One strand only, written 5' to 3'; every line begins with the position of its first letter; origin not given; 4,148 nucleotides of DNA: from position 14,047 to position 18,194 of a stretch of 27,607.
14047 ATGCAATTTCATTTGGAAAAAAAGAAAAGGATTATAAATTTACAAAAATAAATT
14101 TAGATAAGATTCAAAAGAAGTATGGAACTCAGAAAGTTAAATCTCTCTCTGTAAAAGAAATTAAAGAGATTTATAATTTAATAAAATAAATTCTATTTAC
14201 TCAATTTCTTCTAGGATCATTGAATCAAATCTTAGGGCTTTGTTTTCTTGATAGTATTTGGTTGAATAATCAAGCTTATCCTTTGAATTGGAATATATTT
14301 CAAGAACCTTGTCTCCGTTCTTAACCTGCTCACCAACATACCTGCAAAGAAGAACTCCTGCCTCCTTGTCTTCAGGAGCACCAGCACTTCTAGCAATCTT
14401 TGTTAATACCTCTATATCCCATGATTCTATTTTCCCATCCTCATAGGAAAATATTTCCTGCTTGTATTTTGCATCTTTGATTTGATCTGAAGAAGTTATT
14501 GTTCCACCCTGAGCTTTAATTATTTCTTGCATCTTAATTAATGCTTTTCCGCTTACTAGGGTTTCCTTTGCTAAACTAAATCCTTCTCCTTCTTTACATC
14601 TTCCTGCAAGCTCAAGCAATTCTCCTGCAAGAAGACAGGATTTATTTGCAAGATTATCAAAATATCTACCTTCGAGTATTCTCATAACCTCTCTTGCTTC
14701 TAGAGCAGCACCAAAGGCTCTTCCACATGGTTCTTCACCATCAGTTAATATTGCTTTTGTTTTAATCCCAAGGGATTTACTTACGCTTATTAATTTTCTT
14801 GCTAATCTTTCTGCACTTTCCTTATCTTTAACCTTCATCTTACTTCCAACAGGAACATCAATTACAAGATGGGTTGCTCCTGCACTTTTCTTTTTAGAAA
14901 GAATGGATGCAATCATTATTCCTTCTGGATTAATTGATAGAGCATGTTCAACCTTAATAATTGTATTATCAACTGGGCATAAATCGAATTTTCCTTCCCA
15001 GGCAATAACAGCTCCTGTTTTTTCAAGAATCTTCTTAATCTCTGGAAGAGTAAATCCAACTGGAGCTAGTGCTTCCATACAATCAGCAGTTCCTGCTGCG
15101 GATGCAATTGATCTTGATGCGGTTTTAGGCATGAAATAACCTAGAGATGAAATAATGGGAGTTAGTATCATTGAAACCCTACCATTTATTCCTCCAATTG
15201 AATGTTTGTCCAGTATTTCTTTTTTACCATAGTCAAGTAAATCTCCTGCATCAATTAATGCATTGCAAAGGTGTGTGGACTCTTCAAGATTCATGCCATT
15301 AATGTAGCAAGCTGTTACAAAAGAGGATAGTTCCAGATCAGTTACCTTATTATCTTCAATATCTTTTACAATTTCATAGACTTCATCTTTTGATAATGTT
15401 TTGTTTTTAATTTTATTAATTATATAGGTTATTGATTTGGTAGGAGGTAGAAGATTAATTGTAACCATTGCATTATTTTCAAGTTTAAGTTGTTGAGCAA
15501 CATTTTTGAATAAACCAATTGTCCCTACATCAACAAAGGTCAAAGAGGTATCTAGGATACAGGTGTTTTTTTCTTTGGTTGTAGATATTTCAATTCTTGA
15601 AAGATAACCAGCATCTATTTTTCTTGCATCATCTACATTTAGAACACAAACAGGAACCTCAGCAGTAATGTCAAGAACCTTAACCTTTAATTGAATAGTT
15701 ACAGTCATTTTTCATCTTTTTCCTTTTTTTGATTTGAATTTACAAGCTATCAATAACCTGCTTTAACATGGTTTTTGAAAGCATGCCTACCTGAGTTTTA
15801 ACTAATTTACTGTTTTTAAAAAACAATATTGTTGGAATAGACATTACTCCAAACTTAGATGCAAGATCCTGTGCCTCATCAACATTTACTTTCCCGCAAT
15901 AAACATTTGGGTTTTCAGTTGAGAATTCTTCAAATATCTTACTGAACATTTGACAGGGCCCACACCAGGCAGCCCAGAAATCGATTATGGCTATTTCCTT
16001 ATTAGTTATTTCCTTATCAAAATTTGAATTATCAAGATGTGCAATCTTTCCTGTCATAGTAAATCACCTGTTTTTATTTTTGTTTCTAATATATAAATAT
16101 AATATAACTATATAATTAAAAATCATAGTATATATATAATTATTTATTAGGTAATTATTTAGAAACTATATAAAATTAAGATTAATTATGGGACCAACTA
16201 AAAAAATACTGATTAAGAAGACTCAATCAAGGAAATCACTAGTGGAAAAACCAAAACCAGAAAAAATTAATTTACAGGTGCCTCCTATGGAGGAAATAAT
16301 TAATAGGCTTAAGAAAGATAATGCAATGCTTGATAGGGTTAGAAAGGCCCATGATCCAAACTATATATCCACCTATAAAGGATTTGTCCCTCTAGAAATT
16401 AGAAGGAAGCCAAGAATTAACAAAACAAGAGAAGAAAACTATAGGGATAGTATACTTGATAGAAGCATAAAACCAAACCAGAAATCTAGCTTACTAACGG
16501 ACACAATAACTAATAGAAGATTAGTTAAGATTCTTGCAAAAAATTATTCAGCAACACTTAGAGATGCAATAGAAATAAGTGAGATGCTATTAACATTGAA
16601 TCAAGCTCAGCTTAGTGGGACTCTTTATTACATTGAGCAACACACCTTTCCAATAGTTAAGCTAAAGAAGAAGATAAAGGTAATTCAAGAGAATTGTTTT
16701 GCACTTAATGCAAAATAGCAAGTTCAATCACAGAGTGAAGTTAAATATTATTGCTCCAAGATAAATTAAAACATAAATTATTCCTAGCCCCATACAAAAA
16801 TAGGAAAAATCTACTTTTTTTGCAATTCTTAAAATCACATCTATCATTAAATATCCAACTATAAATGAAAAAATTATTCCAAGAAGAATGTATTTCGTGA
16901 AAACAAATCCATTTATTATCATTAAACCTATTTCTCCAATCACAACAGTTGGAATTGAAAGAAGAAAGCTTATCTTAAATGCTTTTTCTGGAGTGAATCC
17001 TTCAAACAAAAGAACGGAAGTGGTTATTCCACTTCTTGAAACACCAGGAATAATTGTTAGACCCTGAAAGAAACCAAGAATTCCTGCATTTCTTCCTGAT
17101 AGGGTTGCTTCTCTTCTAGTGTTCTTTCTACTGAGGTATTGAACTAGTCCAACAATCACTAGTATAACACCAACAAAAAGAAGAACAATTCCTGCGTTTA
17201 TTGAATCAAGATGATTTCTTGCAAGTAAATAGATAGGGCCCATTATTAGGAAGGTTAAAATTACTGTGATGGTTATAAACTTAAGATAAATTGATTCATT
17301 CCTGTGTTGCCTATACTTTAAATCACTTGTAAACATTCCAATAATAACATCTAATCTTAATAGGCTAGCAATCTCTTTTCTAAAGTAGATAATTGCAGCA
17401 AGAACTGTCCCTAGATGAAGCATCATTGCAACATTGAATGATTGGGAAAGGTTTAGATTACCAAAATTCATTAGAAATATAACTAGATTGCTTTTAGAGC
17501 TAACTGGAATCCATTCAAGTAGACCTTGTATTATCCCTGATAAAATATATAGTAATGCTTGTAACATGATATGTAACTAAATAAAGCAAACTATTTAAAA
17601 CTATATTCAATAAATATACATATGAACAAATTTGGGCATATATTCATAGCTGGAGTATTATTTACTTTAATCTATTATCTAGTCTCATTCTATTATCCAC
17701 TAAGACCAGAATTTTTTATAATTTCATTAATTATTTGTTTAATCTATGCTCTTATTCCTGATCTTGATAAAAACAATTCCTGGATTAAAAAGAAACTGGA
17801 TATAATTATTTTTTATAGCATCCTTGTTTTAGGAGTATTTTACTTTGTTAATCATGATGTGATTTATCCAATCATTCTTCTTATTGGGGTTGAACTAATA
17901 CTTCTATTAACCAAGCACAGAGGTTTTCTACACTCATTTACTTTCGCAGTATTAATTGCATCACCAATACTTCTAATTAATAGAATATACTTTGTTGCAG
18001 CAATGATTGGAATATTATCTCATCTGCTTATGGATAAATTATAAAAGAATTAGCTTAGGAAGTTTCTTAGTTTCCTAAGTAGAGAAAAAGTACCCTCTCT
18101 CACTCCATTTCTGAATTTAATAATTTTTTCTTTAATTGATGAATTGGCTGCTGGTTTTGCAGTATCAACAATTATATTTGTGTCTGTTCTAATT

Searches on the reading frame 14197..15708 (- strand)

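Call 90: search_protein_families(library=pfam, proteins=[window:14197-15708:-], max_evalue=0.0001)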
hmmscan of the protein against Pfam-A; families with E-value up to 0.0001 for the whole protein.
window:14197-15708:- (503 aa): 3 families
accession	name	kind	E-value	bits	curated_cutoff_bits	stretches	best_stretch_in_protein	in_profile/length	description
PF00591.27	Glycos_transf_3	-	1.5e-12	48.2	27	1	163-390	2-253/253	Glycosyl transferase family, a/b domain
PF02885.22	Glycos_trans_3N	-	3.2e-12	46.5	26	1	95-155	3-63/63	Glycosyl transferase family, helical bundle domain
PF07831.19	PYNP_C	-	2e-08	34.2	27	1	427-488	2-70/75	Pyrimidine nucleoside phosphorylase C-terminal domain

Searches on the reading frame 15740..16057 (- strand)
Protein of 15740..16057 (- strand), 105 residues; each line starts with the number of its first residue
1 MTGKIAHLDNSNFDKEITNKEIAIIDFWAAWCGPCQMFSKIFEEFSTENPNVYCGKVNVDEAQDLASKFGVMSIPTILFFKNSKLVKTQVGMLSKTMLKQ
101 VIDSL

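Call 90: search_protein_families(library=pfam, proteins=[window:15740-16057:-], max_evalue=0.0001)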
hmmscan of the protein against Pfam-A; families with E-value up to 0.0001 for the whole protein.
window:15740-16057:- (105 aa): 4 families
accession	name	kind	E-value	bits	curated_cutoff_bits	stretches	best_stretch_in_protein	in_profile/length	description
PF00085.26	Thioredoxin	-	3.1e-27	95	23.5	1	5-103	2-102/103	Thioredoxin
PF13098.12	Thioredoxin_2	-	9.3e-09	36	27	1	19-101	4-103/104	Thioredoxin-like domain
PF14595.12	Thioredoxin_9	-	9.3e-06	26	25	1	15-83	36-107/129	Thioredoxin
PF13905.12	Thioredoxin_8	-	9.5e-06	26.3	27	0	22-49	3-30/94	Thioredoxin-like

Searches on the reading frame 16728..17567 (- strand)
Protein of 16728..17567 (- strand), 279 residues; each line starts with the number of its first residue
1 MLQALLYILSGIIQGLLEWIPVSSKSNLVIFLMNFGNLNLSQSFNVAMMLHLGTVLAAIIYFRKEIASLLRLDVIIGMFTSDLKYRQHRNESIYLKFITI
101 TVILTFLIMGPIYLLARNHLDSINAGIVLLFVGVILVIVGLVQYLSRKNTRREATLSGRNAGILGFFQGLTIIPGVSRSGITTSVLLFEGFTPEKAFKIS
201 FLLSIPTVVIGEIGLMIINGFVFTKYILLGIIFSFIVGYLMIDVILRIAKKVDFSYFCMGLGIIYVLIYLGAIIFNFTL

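Call 90: search_protein_families(library=pfam, proteins=[window:16728-17567:-], max_evalue=0.0001)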
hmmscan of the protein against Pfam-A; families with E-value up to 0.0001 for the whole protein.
window:16728-17567:- (279 aa): 1 family
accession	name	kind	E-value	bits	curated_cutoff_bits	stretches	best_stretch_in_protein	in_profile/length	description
PF02673.24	BacA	-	8.5e-47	160.4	33.4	1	8-263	2-256/257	Bacitracin resistance protein BacA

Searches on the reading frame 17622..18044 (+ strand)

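Call 90: search_protein_families(library=pfam, proteins=[window:17622-18044:+], max_evalue=0.0001)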
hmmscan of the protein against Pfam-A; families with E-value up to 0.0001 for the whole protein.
window:17622-18044:+ (140 aa): 1 family
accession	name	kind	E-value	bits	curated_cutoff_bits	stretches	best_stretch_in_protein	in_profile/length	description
PF04307.19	YdjM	-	1.8e-12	47.5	29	1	1-138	1-106/176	YdjM inner membrane protein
